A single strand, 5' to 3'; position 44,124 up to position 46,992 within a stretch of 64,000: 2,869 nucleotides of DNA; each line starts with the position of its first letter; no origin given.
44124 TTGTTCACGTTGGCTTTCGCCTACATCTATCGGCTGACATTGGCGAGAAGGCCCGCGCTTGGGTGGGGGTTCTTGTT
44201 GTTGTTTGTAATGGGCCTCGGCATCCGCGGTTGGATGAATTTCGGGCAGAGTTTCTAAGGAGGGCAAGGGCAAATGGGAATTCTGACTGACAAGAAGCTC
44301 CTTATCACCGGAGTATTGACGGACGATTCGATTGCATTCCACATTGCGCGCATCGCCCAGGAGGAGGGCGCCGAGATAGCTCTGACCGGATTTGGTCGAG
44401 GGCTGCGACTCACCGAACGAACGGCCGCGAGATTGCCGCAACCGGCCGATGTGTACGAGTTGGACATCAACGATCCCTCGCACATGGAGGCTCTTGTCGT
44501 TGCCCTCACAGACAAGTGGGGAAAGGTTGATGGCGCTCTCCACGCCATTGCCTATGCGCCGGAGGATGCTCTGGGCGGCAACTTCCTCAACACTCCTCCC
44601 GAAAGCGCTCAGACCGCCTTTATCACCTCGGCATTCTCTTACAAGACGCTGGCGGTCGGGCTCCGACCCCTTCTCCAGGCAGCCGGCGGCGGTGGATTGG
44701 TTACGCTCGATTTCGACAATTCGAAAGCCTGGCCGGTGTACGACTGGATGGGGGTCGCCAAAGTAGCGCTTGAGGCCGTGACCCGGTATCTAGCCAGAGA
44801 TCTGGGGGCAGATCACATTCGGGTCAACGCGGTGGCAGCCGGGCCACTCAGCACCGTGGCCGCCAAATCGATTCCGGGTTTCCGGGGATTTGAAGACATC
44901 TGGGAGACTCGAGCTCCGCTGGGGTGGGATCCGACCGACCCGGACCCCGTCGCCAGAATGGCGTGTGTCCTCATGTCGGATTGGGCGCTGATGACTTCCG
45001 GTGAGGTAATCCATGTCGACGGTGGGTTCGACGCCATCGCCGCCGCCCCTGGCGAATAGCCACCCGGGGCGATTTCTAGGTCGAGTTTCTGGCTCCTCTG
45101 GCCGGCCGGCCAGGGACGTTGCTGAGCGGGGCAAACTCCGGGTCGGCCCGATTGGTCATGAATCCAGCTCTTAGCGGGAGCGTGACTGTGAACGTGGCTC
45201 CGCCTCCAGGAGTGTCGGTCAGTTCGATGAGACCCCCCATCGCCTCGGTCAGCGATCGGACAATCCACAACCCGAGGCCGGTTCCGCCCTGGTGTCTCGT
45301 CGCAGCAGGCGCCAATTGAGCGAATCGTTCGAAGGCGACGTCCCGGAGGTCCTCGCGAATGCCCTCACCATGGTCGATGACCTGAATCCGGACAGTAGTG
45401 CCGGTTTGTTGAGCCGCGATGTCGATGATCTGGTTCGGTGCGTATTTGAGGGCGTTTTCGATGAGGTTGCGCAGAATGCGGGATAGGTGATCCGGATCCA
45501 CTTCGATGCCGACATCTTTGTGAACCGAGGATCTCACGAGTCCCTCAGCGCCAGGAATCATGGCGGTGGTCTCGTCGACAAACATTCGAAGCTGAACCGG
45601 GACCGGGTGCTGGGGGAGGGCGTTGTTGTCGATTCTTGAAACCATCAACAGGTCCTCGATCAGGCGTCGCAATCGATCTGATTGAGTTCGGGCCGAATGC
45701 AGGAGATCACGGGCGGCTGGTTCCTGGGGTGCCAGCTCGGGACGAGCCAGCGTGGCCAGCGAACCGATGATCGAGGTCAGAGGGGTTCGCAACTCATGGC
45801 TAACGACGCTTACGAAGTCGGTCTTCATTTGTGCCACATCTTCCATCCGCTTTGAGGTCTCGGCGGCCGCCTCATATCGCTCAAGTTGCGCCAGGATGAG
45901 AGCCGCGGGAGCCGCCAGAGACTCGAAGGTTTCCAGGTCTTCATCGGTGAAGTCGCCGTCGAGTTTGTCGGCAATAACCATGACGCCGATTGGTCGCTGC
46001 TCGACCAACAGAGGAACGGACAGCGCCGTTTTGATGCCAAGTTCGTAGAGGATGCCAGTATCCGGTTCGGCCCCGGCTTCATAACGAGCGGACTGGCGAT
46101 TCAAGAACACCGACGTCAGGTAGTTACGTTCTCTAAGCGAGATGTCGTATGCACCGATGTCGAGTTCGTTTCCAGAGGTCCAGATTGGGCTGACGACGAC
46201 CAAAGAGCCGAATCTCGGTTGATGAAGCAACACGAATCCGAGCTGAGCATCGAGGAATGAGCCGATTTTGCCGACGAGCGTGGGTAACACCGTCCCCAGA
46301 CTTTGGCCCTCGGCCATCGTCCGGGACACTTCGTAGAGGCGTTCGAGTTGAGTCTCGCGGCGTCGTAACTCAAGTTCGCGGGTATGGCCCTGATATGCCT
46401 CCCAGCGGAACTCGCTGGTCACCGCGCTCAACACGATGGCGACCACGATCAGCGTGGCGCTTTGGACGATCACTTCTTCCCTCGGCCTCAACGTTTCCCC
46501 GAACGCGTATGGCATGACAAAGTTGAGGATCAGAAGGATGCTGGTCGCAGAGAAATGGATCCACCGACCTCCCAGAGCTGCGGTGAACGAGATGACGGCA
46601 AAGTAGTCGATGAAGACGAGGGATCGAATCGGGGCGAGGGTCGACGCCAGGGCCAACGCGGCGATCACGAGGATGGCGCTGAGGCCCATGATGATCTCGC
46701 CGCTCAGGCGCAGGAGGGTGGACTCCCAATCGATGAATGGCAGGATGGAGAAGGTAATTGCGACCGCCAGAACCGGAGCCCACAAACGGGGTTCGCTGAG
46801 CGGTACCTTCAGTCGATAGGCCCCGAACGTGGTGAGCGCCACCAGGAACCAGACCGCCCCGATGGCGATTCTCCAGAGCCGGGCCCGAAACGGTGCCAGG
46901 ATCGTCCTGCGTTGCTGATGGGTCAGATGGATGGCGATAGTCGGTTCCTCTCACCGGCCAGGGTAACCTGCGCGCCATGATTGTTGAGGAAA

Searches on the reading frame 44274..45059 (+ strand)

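Call 73: search_protein_families(library=pfam, proteins=[window:44274-45059:+], max_evalue=0.0001)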
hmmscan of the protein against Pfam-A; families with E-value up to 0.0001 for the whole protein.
window:44274-45059:+ (261 aa): 2 families
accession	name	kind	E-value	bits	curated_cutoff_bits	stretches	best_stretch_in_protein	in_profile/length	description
PF13561.12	adh_short_C2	-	1.5e-63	215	27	1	13-252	1-235/236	Enoyl-(Acyl carrier protein) reductase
PF00106.31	adh_short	-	1.8e-12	47.6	26.6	1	9-200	3-190/195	short chain dehydrogenase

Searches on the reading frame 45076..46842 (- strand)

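Call 73: search_protein_families(library=pfam, proteins=[window:45076-46842:-], max_evalue=0.0001)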
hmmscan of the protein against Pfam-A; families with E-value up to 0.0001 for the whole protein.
window:45076-46842:- (588 aa): 6 families
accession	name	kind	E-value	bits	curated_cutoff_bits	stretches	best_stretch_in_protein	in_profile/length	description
PF02518.31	HATPase_c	-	1.2e-27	97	26.4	1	449-558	2-110/111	Histidine kinase-, DNA gyrase B-, and HSP90-like ATPase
PF00512.31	HisKA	-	8.3e-19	67.8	26.9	1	339-406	1-65/66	His Kinase A (phospho-acceptor) domain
PF13185.12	GAF_2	-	7.2e-11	42.9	28.6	1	181-317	3-135/136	GAF domain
PF01590.32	GAF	-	2.9e-09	38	22.4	1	182-316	2-132/133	GAF domain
PF13492.12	GAF_3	-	1.4e-08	35.7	27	1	197-317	17-127/129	GAF domain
PF13581.12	HATPase_c_2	-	7.9e-05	23.1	27.4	0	457-535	40-112/127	Histidine kinase-like ATPase domain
